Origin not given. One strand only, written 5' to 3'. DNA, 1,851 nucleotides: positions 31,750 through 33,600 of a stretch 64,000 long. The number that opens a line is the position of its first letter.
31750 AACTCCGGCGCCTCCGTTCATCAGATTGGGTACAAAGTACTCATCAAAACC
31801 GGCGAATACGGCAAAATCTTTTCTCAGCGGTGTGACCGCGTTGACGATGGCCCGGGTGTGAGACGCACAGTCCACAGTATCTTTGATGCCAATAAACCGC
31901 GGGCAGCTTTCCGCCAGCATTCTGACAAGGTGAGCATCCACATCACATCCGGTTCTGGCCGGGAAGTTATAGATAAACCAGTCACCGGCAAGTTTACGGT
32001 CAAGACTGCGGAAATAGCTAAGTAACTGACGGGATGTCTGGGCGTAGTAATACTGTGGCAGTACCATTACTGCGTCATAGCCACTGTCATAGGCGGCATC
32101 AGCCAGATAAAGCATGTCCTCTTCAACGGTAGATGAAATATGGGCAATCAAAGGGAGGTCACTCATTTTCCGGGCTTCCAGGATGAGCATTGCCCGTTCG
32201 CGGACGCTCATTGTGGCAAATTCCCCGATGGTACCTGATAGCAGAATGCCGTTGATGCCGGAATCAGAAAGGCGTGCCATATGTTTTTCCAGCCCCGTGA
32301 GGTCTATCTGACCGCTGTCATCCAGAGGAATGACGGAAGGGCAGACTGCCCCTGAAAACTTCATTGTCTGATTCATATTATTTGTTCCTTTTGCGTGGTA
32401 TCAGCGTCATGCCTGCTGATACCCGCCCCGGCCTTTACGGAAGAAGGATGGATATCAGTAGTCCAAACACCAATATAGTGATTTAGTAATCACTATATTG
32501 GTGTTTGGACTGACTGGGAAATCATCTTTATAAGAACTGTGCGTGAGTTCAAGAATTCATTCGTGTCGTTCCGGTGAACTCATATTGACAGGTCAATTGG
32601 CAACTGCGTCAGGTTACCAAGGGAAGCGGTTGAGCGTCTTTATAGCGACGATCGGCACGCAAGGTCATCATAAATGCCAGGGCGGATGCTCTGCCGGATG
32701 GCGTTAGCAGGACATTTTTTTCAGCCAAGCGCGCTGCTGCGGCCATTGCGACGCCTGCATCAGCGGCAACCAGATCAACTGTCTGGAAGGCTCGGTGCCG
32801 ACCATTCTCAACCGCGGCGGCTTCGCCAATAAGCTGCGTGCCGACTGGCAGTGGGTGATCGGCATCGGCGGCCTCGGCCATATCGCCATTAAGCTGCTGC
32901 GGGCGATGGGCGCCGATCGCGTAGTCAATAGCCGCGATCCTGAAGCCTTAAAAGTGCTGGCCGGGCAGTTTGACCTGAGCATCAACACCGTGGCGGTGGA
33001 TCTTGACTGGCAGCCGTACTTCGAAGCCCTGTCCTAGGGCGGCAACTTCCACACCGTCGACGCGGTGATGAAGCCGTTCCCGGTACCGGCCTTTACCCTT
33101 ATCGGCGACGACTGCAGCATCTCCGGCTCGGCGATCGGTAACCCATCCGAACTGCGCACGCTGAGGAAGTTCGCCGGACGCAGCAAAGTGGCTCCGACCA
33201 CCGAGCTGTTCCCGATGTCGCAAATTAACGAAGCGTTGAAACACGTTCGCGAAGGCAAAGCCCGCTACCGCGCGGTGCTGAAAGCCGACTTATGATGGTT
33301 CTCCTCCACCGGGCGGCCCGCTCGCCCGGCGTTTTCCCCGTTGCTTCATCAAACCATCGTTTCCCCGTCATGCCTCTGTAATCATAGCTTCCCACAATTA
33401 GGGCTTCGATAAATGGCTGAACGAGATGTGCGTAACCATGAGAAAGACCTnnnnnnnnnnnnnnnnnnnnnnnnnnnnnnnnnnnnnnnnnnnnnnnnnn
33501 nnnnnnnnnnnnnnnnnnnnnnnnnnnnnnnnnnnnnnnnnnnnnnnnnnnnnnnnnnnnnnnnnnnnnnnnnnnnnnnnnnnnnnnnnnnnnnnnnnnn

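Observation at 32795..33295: Alcohol dehydrogenase remnant inactivated by an in-frame amber codon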

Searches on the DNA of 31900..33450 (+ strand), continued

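Call 56: search_dna_similar(query=window:32440-32532:+, collection=ecoli_genomes, mode=near, rows=spread, max_rows=14)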
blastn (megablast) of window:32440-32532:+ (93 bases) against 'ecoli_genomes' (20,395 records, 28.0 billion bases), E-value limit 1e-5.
Records with a match: 190; places in all: 191; records where one place covers at least 80% of the query: 188.
Genomes with a match: 190 of 5426; with a place that covers at least 80% of the query: 188. Places per genome that has any: lowest 1, median 1, highest 2. On chromosomes: 2 places; on plasmids: 189.
Best place of each record, by identity: >=99% 2; 95-99% 185; 90-95% 3.
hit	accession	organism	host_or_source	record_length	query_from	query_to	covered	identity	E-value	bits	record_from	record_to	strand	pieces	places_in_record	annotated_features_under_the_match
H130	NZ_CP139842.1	Escherichia coli strain Nord58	Homo sapiens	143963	1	93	100%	100.0%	2e-40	172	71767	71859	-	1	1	none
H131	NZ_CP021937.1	Escherichia coli strain AR_0055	missing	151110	1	93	100%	97.8%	4e-37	161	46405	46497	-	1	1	none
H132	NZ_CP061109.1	Escherichia coli strain 1EC187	Homo sapiens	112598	1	93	100%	97.8%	4e-37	161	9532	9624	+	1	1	none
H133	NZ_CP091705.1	Escherichia coli strain KGu016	river water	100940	1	93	100%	97.8%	4e-37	161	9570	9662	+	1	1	none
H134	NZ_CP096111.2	Escherichia coli strain DP033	Homo sapiens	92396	1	93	100%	97.8%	4e-37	161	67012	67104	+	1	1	none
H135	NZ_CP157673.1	Escherichia coli strain ST-131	Homo sapiens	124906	1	93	100%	97.8%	4e-37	161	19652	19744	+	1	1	none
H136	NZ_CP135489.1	Escherichia coli strain isolateD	Homo sapiens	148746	1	93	100%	97.8%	4e-37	161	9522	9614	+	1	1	none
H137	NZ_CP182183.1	Escherichia coli strain EC19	pig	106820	1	93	100%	97.8%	4e-37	161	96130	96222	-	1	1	none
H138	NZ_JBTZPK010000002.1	Escherichia coli strain UID2309220031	Homo sapiens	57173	1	93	100%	97.8%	4e-37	161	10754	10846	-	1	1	none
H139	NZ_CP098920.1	Escherichia coli strain CUVET17-1418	Canis lupus familiaris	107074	1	93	100%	97.8%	4e-37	161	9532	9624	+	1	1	none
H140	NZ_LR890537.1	Escherichia coli strain MSB1_8B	Homo sapiens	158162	1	93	100%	97.8%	4e-37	161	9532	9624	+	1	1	none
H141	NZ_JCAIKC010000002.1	Escherichia coli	Homo sapiens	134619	1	93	100%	97.8%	4e-37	161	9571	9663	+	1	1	none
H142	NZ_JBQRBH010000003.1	Escherichia coli strain MMC-J-0078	Homo sapiens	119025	1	93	100%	96.8%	2e-35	156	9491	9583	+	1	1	none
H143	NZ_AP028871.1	Escherichia coli strain JBEHAAB-19-0176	Homo sapiens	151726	17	77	66%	93.5%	5e-16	92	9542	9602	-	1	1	none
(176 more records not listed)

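Call 59: search_dna_similar(query=L003:7600-8260:+, collection=plasmids, mode=near, max_rows=15)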
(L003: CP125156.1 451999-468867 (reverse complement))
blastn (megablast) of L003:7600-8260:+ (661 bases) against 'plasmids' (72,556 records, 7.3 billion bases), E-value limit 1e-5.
Records with a match: 37; places in all: 37; records where one place covers at least 80% of the query: 2.
Best place of each record, by identity: >=99% 2; 95-99% 31; 60-80% 4.
By first word of the organism name: Escherichia 30; Pantoea 4; Klebsiella 2; Salmonella 1.
By predicted mobility (MOB-suite, as given by PLSDB): conjugative 29; non-mobilizable 6; mobilizable 2.
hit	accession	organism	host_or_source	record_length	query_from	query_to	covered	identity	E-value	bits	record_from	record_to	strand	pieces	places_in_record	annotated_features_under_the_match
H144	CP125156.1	Klebsiella pneumoniae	-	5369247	1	661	100%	100.0%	0e+0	1221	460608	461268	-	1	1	NAD(P)-dependent alcohol dehydrogenase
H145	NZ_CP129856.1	Klebsiella pneumoniae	Homo sapiens,whole organism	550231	1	661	100%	99.2%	0e+0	1194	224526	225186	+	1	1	NAD(P)-dependent alcohol dehydrogenase | SulP family inorganic anion transporter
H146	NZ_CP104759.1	Pantoea piersonii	Homo sapiens,Cell culture,Unstimulated ...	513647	186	661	72%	78.0%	3e-76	292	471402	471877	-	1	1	NAD(P)-dependent alcohol dehydrogenase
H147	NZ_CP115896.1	Pantoea piersonii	Homo sapiens,blood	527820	186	661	72%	77.9%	3e-76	292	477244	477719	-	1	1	NAD(P)-dependent alcohol dehydrogenase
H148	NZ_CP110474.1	Pantoea anthophila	Wampee planting region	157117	183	661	72%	75.8%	1e-59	237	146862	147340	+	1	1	NAD(P)-dependent alcohol dehydrogenase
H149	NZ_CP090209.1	Pantoea agglomerans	pure culture,Braised chicken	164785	202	658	69%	73.1%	9e-37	161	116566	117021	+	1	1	NAD(P)-dependent alcohol dehydrogenase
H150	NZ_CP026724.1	Escherichia coli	Homo sapiens,Purified Isolate,feces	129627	402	533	20%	98.5%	2e-58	233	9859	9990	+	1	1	none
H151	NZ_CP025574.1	Escherichia coli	Homo sapiens,Bacterial isolate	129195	402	533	20%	98.5%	2e-58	233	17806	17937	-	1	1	none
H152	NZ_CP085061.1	Escherichia coli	Homo sapiens,pure culture,rectal swab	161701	402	533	20%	98.5%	2e-58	233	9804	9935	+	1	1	none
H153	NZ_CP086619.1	Escherichia coli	Homo sapiens,Chromosome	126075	402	533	20%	98.5%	2e-58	233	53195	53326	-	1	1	none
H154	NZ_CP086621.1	Escherichia coli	Homo sapiens,Chromosome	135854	402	533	20%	98.5%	2e-58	233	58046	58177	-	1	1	none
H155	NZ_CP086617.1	Escherichia coli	Homo sapiens,Chromosome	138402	402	533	20%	98.5%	2e-58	233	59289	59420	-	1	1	none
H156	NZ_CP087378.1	Escherichia coli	Homo sapiens,Chromosome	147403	402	533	20%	98.5%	2e-58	233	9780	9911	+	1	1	none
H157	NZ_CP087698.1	Escherichia coli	Homo sapiens,Plasmid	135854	402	533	20%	98.5%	2e-58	233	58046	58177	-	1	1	none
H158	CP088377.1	Escherichia coli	Homo sapiens,blood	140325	402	533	20%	98.5%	2e-58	233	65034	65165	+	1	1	none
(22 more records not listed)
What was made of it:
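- No plasmid in PLSDB has the 5' part except two K. pneumoniae records (call 59).
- Tried and rejected: None found (call 59).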

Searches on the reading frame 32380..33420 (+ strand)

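Call 27: search_protein_families(library=ncbifam, proteins=[L003:7725-8741:+], max_evalue=0.01)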
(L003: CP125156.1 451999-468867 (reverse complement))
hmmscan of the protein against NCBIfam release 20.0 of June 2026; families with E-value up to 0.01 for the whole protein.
L003:7725-8741:+ (339 aa): 30 families (the best 25 are shown)
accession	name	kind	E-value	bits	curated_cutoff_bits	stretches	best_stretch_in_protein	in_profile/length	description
NF047908.1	AldhRedAhr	equivalog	1.7e-161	536.7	470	1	1-337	1-335/335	NADPH-dependent aldehyde reductase Ahr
NF006940.0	PRK09422.1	equivalog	2.8e-45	154.7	344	1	18-336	14-334/338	alcohol dehydrogenase AdhP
TIGR02822.1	adh_fam_2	subfamily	8.8e-35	120.3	283.5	1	28-335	27-328/329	zinc-binding alcohol dehydrogenase family protein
NF010344.0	PRK13771.1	subfamily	6.3e-32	110.9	349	1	5-336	2-332/334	putative alcohol dehydrogenase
TIGR03201.1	dearomat_had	equivalog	4.8e-28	98.2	338.65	1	11-335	6-347/349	6-hydroxycyclohex-1-ene-1-carbonyl-CoA dehydrogenase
NF041172.1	AcrlCoa_red_Thmprot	equivalog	3.3e-25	88.7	500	1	15-331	12-327/334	acryloyl-CoA reductase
NF041097.1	keto_inos_dh_IolM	equivalog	7e-25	87.5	450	1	16-329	40-382/389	scyllo-inosose 3-dehydrogenase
TIGR03366.1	HpnZ_proposed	hypoth_equivalog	1.1e-22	80.7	328.1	1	26-300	3-293/315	putative phosphonate catabolism associated alcohol dehydrogenase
TIGR03989.1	Rxyl_3153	subfamily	9.1e-22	77.8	440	2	12-114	10-109/370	NDMA-dependent alcohol dehydrogenase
NF003808.0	PRK05396.1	equivalog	4.8e-21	75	380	1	9-246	6-247/341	L-threonine 3-dehydrogenase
TIGR03451.1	mycoS_dep_FDH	equivalog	8.8e-21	74.1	512.9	1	9-263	7-277/358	S-(hydroxymethyl)mycothiol dehydrogenase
NF007375.0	PRK09880.1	equivalog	1.7e-19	69.8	469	1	26-325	25-331/344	L-idonate 5-dehydrogenase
TIGR00692.1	tdh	equivalog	3.2e-19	69.1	458.35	1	11-229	6-223/340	L-threonine 3-dehydrogenase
TIGR02823.1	oxido_YhdH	subfamily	2.1e-18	66.3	297.25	2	120-264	93-244/324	acrylyl-CoA reductase family protein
NF007642.0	PRK10309.1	equivalog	1.6e-17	63.7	550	1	25-225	21-218/347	galactitol-1-phosphate 5-dehydrogenase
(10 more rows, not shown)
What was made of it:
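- On Ahr/YjgB aldehyde reductase (NCBIfam NF047908 equivalog): The orthologous intact K. pneumoniae gene scores 536.7 bits (call 27).
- It scores 536.7 bits against the NCBIfam Ahr equivalog, cut-off 470 (call 27).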

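Call 32: find_related_loci(query=L003:7725-8741:+, collection=genome_contigs, flank=10000)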
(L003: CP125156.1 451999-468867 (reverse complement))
Query L003:7725-8741:+ (339 aa) in genome_contigs; peptide patterns used: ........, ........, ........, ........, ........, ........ (x = any residue, [..] = any of these).
393 stretches matched a pattern; 322 encode a relative of the query (tblastn E <= 1e-3); the best 80 are kept; 80 distinct loci.
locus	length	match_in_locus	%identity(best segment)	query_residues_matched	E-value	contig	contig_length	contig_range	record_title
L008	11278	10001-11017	100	1-339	0e+0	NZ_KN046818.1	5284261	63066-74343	Klebsiella pneumoniae strain ATCC 13883 scaffold1, whole genome shotgun sequence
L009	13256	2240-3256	97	1-339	0e+0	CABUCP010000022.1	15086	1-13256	MAG TPA_asm: uncultured Klebsiella sp. isolate MGYG-HGUT-03882 genome assembly, contig: GUT_GENOME247084_22, whole genom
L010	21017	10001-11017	95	1-339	0e+0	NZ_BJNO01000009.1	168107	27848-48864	Raoultella terrigena strain NBRC 14941 sequence09, whole genome shotgun sequence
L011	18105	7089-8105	95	1-339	0e+0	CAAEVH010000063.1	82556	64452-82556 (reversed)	MAG TPA_asm: uncultured Raoultella sp., isolate HGM20637, WGS project CAAEVH010000000 data, contig: ERS608581_38_k95_829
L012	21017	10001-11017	95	1-339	0e+0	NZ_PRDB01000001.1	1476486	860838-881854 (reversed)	Klebsiella michiganensis strain DSM 25444 contig_1, whole genome shotgun sequence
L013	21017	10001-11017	95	1-339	0e+0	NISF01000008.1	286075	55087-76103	Enterobacter sp. 10-1 NODE_8_length_286135_cov_33.2164, whole genome shotgun sequence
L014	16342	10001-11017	95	1-339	0e+0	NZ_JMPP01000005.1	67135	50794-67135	Raoultella planticola ATCC 33531 GRPL.assembly.05, whole genome shotgun sequence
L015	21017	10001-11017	95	1-339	0e+0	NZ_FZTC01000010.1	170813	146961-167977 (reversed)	Klebsiella grimontii strain 06D021, whole genome shotgun sequence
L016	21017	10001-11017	95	1-339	0e+0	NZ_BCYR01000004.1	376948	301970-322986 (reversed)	Raoultella ornithinolytica NBRC 105727 = ATCC 31898 strain NBRC 105727, whole genome shotgun sequence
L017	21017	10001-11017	95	1-339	0e+0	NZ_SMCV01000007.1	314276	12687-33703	Raoultella sp. BIGb0138 Ga0304797_107, whole genome shotgun sequence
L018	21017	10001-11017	94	1-339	0e+0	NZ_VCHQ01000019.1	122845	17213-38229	Klebsiella indica strain TOUT106 salmonela_mira_c19, whole genome shotgun sequence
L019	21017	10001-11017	93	1-339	0e+0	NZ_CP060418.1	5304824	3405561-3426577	Enterobacter sp. JUb54 strain RIT712 chromosome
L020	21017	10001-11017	91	1-339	0e+0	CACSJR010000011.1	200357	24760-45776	Citrobacter sp. 18056 isolate 18056_Citrobacter_Ancestor genome assembly, contig: NODE_11, whole genome shotgun sequence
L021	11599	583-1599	91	1-339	0e+0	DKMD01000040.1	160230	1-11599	MAG TPA_asm: Pluralibacter sp. UBA7423 UBA7423_contig_101, whole genome shotgun sequence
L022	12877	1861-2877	90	1-339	0e+0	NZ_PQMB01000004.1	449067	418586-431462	Citrobacter amalonaticus strain S646 scaffold4.1, whole genome shotgun sequence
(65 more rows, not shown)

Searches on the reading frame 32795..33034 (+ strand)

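Call 6: search_protein_families(library=pfam, proteins=[window:32795-33034:+], max_evalue=1)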
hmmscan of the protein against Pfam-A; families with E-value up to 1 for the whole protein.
seq(80 aa): 5 families
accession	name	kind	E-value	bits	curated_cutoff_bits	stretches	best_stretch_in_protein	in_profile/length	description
PF00107.32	ADH_zinc_N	-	0.00016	22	31.8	1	32-79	27-79/129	Zinc-binding dehydrogenase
PF03807.23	F420_oxidored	-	0.011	16.7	21.6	1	21-66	4-51/94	NADP oxidoreductase coenzyme F420-dependent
PF00899.27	ThiF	-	0.022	14.3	28.1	1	12-42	16-46/238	ThiF family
PF02432.21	Fimbrial_K88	-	0.029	14.2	26.2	1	5-59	34-89/270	Fimbrial, major and minor subunit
PF01488.26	Shikimate_DH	-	0.21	12.1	24.3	1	19-62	15-59/138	Shikimate / quinate 5-dehydrogenase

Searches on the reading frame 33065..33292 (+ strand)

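Call 6: search_protein_families(library=pfam, proteins=[window:33065-33292:+], max_evalue=1)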
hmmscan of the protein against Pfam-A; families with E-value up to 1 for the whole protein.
seq(76 aa): 1 family
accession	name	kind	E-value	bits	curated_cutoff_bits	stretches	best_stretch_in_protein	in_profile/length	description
PF13602.12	ADH_zinc_N_2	-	0.08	14.3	27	1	27-67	87-129/134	Zinc-binding dehydrogenase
